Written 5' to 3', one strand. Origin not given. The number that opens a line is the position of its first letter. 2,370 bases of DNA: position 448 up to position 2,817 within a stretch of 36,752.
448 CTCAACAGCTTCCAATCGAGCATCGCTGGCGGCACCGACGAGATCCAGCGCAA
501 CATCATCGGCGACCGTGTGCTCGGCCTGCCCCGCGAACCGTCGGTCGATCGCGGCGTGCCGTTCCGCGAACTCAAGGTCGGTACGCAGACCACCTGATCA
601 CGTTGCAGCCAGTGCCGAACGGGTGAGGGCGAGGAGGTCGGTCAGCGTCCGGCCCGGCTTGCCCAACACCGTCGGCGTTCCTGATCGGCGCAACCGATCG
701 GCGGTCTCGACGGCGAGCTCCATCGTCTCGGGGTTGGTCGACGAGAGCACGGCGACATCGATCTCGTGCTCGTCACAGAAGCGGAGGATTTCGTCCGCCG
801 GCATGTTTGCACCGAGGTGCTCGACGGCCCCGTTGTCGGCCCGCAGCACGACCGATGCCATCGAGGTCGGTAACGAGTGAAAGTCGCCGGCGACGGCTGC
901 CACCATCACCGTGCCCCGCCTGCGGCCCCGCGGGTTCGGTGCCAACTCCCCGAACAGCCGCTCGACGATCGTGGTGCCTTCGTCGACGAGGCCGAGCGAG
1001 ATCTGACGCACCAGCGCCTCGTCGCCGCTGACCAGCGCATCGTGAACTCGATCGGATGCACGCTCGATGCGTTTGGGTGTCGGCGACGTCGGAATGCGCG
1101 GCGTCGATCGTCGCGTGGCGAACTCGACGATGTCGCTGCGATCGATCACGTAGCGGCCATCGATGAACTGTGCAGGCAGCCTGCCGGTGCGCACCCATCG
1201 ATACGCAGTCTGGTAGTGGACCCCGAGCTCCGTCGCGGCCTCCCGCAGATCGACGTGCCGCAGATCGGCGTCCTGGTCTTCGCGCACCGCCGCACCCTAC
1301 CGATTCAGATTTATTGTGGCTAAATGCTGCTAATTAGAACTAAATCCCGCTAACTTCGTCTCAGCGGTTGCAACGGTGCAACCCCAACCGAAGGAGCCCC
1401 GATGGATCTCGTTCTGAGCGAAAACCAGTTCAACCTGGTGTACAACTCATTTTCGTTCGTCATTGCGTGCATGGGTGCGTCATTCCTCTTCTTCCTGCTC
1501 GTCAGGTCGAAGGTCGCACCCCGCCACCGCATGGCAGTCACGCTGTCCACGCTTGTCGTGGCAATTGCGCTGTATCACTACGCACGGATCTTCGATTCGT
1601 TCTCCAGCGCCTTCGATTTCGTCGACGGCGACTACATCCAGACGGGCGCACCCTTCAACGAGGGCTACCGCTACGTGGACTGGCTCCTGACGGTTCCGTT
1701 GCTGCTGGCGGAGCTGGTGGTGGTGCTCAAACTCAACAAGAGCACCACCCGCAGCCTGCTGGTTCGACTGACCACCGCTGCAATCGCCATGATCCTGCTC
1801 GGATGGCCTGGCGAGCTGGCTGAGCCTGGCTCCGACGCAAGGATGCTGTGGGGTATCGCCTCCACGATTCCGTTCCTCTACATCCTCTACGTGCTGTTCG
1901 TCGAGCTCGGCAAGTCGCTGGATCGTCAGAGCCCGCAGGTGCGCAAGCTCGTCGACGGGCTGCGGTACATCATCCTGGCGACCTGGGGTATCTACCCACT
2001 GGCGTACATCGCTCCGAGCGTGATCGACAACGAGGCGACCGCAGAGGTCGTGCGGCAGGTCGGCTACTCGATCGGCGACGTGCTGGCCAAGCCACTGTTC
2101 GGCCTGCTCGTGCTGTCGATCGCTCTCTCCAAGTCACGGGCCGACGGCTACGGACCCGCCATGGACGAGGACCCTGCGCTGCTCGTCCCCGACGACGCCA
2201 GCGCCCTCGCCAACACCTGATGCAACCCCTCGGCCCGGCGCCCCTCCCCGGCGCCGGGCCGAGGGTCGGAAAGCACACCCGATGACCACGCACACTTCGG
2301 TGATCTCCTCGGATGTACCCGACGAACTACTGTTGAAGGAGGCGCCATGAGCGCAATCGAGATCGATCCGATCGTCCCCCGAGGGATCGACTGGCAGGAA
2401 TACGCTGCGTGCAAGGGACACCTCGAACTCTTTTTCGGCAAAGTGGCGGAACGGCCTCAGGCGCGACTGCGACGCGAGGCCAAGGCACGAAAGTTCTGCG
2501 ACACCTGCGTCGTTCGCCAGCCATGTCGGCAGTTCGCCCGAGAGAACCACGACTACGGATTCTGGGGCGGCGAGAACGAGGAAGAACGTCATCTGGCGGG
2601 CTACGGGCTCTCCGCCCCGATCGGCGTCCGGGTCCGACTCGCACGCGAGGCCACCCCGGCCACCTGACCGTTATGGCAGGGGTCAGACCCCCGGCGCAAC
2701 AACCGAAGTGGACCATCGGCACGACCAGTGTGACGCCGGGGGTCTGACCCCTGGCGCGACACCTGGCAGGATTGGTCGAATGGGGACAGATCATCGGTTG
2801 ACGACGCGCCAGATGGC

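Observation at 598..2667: Proton-pump rhodopsin divergently paired with an HTH + B12-binding-domain regulator and followed by a WhiB gene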

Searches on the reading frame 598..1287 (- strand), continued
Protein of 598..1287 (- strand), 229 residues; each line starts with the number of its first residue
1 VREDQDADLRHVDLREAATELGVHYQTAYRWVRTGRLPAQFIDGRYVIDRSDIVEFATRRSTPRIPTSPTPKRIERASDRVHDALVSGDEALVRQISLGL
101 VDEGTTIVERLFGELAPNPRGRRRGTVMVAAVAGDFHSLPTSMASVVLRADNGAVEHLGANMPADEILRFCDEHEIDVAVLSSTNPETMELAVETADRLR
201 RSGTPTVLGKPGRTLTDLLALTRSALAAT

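Call 15: find_encoding_contigs(protein=P0008, flank=5000, max_places=6)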
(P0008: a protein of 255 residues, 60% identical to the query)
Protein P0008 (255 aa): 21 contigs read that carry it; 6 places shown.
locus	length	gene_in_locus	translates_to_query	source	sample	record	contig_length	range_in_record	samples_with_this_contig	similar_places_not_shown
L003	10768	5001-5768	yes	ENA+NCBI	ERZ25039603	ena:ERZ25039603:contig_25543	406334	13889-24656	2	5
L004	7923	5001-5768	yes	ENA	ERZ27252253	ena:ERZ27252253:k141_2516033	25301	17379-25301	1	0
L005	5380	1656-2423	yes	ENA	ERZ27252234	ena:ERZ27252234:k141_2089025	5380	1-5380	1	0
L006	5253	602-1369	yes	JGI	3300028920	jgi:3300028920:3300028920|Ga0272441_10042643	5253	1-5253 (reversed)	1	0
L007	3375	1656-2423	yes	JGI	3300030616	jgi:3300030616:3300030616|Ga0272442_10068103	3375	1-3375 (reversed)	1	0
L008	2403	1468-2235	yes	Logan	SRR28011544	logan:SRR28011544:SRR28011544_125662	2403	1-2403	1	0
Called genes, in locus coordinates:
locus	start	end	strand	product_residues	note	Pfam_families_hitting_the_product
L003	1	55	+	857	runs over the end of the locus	PF10070:DabA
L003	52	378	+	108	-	PF00543:P-II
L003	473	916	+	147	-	PF00210:Ferritin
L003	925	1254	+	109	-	-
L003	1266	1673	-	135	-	PF04075:F420H2_quin_red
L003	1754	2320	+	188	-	PF27105:Rv1265_N, PF27540:Mb1296_C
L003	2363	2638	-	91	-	-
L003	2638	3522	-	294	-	PF05721:PhyH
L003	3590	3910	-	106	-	PF02467:Whib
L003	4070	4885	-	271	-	PF01036:Bac_rhodopsin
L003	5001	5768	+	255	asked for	PF12728:HTH_17, PF02607:B12-binding_2, PF02310:B12-binding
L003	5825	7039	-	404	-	PF02771:Acyl-CoA_dh_N, PF02770:Acyl-CoA_dh_M, PF00441:Acyl-CoA_dh_1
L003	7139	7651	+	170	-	PF01978:TrmB (faint), PF01047:MarR, PF12802:MarR_2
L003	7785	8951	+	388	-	PF00108:Thiolase_N, PF02803:Thiolase_C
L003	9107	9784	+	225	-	PF13349:DUF4097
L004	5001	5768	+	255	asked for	PF12728:HTH_17, PF02607:B12-binding_2, PF02310:B12-binding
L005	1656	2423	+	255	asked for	PF12728:HTH_17, PF02607:B12-binding_2, PF02310:B12-binding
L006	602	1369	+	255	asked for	PF12728:HTH_17, PF02607:B12-binding_2, PF02310:B12-binding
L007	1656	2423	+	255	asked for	PF12728:HTH_17, PF02607:B12-binding_2, PF02310:B12-binding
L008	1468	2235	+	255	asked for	PF12728:HTH_17, PF02607:B12-binding_2, PF02310:B12-binding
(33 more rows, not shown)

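Call 16: find_related_loci(query=A1, collection=genome_contigs, flank=4000)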
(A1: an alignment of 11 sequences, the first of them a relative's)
Query A1 (229 aa) in genome_contigs; peptide patterns used: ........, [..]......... (x = any residue, [..] = any of these).
542 stretches matched a pattern; 473 encode a relative of the query (tblastn E <= 1e-3); the best 80 are kept; 80 distinct loci.
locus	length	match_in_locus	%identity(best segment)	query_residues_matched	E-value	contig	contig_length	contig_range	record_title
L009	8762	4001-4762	60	7-225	1e-95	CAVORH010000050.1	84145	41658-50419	MAG: Ilumatobacteraceae bacterium isolate MFD09964.bin.2.226 genome assembly, contig: contig_9929, whole genome shotgun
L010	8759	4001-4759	60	8-225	3e-94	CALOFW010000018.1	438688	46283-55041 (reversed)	MAG: Ilumatobacteraceae bacterium isolate LOGT_bin.0210 genome assembly, contig: contig_10770, whole genome shotgun sequ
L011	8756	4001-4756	57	12-228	1e-91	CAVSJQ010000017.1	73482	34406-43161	MAG: Ilumatobacteraceae bacterium isolate MFD01721.bin.1.328 genome assembly, contig: contig_53601, whole genome shotgun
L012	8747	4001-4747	58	12-225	2e-88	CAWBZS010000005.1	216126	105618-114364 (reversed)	MAG: Ilumatobacteraceae bacterium isolate MFD03804.bin.1.260 genome assembly, contig: contig_2032, whole genome shotgun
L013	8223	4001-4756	60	12-228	1e-85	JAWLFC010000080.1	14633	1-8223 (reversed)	MAG: Ilumatobacteraceae bacterium isolate 21BLK6-1.bin.114 NODE_3730_length_14633_cov_14.850626, whole genome shotgun se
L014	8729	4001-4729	58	12-219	1e-85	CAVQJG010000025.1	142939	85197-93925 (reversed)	MAG: Ilumatobacteraceae bacterium isolate MFD09779.bin.2.137 genome assembly, contig: contig_5644, whole genome shotgun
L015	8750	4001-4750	58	11-225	7e-84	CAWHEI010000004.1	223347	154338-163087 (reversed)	MAG: Ilumatobacteraceae bacterium isolate MFD00905.bin.1.257 genome assembly, contig: contig_22317, whole genome shotgun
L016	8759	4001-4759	56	8-225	1e-83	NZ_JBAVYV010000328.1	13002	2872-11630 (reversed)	MAG: Ilumatobacter sp. isolate MFD04454_ilm_asm_bin2 k127_42925, whole genome shotgun sequence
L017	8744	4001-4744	59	7-219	2e-93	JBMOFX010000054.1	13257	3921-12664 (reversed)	MAG: Ilumatobacteraceae bacterium isolate Deming_bin.269 contig13507, whole genome shotgun sequence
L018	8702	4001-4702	57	11-209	7e-81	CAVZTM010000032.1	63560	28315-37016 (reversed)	MAG: Ilumatobacteraceae bacterium isolate MFD09730.bin.2.158 genome assembly, contig: contig_65043, whole genome shotgun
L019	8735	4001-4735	56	10-219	3e-80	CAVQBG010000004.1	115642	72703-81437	MAG: Ilumatobacteraceae bacterium isolate MFD09964.bin.1.297 genome assembly, contig: contig_121, whole genome shotgun s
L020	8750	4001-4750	57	11-225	5e-80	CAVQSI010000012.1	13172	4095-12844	MAG: Ilumatobacteraceae bacterium isolate MFD09964.bin.2.211 genome assembly, contig: contig_32596, whole genome shotgun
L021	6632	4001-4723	54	20-225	3e-79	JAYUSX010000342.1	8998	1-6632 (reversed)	MAG: Actinomycetota bacterium isolate GL119_DN_concoct_136 GL119_DN_concoct_136_341, whole genome shotgun sequence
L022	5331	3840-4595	52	6-224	6e-79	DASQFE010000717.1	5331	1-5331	MAG TPA_asm: Ilumatobacteraceae bacterium isolate SMAG_U11772 k141_95165, whole genome shotgun sequence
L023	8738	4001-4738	58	12-222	2e-78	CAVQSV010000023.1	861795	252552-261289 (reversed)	MAG: Ilumatobacteraceae bacterium isolate MFD09964.bin.2.183 genome assembly, contig: contig_7769, whole genome shotgun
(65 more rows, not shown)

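Call 45: predict_structure(alignment_id=A3)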
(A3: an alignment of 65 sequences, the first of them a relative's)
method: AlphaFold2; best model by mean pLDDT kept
length: 264 residues; sequences in the alignment: 65
mean_pLDDT: 93.1   pTM: 0.75
mean pLDDT of the five models: 93.1, 92.4, 91.8, 90.6, 89.7
residues with pLDDT >= 90: 220; 70-90: 36; 50-70: 8; < 50: 0
segments of 3 or more residues with pLDDT < 50: none
pLDDT, mean of each block of 10 residues (from residue 1): 70 97 97 97 97 94 85 97 98 97 93 96 96 94 92 80 94 90 92 94 97 95 95 98 91 95 92
secondary structure, 60 per line:
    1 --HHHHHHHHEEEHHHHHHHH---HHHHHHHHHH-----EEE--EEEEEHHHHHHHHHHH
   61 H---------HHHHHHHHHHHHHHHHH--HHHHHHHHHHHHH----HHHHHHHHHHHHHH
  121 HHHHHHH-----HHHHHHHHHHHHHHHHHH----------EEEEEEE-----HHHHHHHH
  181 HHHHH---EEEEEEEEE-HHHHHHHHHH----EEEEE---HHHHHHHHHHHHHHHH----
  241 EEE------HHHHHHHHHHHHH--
elements in order: H3-10 E11-13 H14-21 H25-34 E40-42 E45-49 H50-61 H71-87 H90-102 H107-127 H133-150 E161-167 H173-185 E189-197 H199-208 E213-217 H221-236 E241-243 H250-262

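Call 54: fold_search(model_id=the predicted structure, library=pdb)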
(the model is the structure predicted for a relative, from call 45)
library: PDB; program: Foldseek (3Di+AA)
matches with E <= 10: 1471; with E <= 0.001: 112
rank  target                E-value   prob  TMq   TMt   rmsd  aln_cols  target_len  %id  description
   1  8j2w_B                8.8e-14  1.00  0.63  0.51   4.0       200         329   30  Saccharothrix syringae photocobilins protein, dark state (released 2024-04-10)
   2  8j2w_A                9.3e-14  1.00  0.63  0.51   4.1       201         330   29  Saccharothrix syringae photocobilins protein, dark state (released 2024-04-10)
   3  8j2x                  2.3e-13  1.00  0.62  0.49   4.0       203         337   30  Saccharothrix syringae photocobilins protein, light state (released 2024-04-10)
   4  8jbt_A                3.3e-11  1.00  0.60  0.68   3.3       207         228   25  B12-binding domain from Chloracidobacterium thermophilum MerR family protein, anaerobic light state (released 2024-11-13)
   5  8jbt_B                3.7e-11  1.00  0.62  0.72   2.8       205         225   24  B12-binding domain from Chloracidobacterium thermophilum MerR family protein, anaerobic light state (released 2024-11-13)
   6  5c8d_E                8.1e-11  1.00  0.54  0.51  13.5       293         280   20  Crystal structure of full-length Thermus thermophilus CarH bound to adenosylcobalamin (dark state) (released 2015-09-30)
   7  8jbs_A                8.6e-11  1.00  0.64  0.74   2.6       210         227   24  B12-binding domain from Chloracidobacterium thermophilum MerR family protein, dark state (released 2024-11-13)
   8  8jbs_B                1.3e-10  1.00  0.62  0.73   3.0       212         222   25  B12-binding domain from Chloracidobacterium thermophilum MerR family protein, dark state (released 2024-11-13)
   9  9cbr                  1.3e-10  1.00  0.34  0.14  16.1       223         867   17  Methionine synthase from Thermus thermophilus HB8, Homocysteine, Folate, and Cobalamin Domains, Catalytic Conformation ( (released 2025-06-25)
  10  8j2y_B                1.4e-10  1.00  0.67  0.55   1.9       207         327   23  Acidimicrobiaceae bacterium photocobilins protein, dark state (released 2024-04-10)
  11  5c8f                  1.4e-10  1.00  0.48  0.47  15.8       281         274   20  Crystal structure of light-exposed full-length Thermus thermophilus CarH bound to cobalamin (released 2015-09-30)
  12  5c8e_G                2.4e-10  1.00  0.55  0.52  11.0       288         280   21  Crystal structure of Thermus thermophilus CarH bound to adenosylcobalamin and a 26-bp DNA segment (released 2015-09-30)
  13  9cbo_D                2.7e-10  1.00  0.56  0.31  13.2       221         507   18  Methionine synthase from Thermus thermophilus HB8, Folate and Cobalamin Domains, Pre-Catalytic Conformation (Pre-Fol-o (released 2025-06-25)
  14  8j2y_A                3.3e-10  1.00  0.67  0.54   1.9       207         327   23  Acidimicrobiaceae bacterium photocobilins protein, dark state (released 2024-04-10)
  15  9cbo_A                3.5e-10  1.00  0.54  0.30  17.6       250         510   18  Methionine synthase from Thermus thermophilus HB8, Folate and Cobalamin Domains, Pre-Catalytic Conformation (Pre-Fol-o (released 2025-06-25)
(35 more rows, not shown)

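Call 63: predict_structure(alignment_id=A5)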
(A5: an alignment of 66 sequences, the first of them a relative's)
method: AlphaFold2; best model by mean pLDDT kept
length: 229 residues; sequences in the alignment: 66
mean_pLDDT: 88.6   pTM: 0.52
mean pLDDT of the five models: 88.6, 87.4, 87.4, 84.4, 83.6
residues with pLDDT >= 90: 139; 70-90: 66; 50-70: 18; < 50: 6
segments of 3 or more residues with pLDDT < 50: 113-118
pLDDT, mean of each block of 10 residues (from residue 1): 68 97 97 97 96 95 83 90 88 85 67 51 88 90 89 92 97 97 93 98 96 91 93
secondary structure, 60 per line:
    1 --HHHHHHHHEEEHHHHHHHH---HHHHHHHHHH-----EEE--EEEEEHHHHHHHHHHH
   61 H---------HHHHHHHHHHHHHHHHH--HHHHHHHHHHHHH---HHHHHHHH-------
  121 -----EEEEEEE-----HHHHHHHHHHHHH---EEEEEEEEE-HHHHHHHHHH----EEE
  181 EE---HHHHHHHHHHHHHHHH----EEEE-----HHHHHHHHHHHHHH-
elements in order: H3-10 E11-13 H14-21 H25-34 E40-42 E45-49 H50-61 H71-87 H90-102 H106-113 E126-132 H138-150 E154-162 H164-173 E178-182 H186-201 E206-209 H215-228

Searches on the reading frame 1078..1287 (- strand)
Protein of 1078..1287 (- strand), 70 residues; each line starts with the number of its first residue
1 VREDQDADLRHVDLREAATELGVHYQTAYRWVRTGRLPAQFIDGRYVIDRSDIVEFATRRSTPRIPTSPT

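Call 65: search_solved_structures(query=window:1078-1287:-, max_evalue=10, show_alignments=1)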
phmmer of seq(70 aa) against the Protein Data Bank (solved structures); distinct sequences matched with E-value up to 10: 3.
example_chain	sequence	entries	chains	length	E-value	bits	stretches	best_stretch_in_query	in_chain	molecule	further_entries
5i41_B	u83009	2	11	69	0.013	19.1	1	11-53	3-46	Chromosome-anchoring protein RacA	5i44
5f1k_C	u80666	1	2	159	0.8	13.4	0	27-52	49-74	nanobody MU1053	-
2hin_A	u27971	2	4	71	1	13.1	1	10-39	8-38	Repressor protein | Gp39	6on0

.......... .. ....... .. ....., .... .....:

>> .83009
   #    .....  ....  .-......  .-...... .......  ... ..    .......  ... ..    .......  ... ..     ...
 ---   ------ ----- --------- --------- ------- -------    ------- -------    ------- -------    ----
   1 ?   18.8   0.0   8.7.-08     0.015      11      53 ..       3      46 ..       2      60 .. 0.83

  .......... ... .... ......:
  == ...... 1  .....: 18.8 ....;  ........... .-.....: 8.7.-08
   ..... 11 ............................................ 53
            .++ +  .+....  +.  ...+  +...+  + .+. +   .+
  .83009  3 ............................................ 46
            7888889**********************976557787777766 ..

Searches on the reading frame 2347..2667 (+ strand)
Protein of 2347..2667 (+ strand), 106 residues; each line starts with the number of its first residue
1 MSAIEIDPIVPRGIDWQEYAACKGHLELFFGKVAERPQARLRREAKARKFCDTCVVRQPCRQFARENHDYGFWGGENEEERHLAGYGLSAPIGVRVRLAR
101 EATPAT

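Call 4: search_protein_families(library=pfam, proteins=[window:2347-2667:+], max_evalue=1)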
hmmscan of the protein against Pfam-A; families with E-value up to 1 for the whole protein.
window:2347-2667:+ (106 aa): 1 family
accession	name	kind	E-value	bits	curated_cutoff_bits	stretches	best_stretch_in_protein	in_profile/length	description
PF02467.21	Whib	-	4e-13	50.1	23.6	1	16-82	1-63/65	Transcription factor WhiB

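Call 5: search_protein_families(library=ncbifam, proteins=[window:2347-2667:+], max_evalue=1)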
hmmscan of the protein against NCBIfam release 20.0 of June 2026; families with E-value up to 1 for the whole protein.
window:2347-2667:+ (106 aa): 0 families
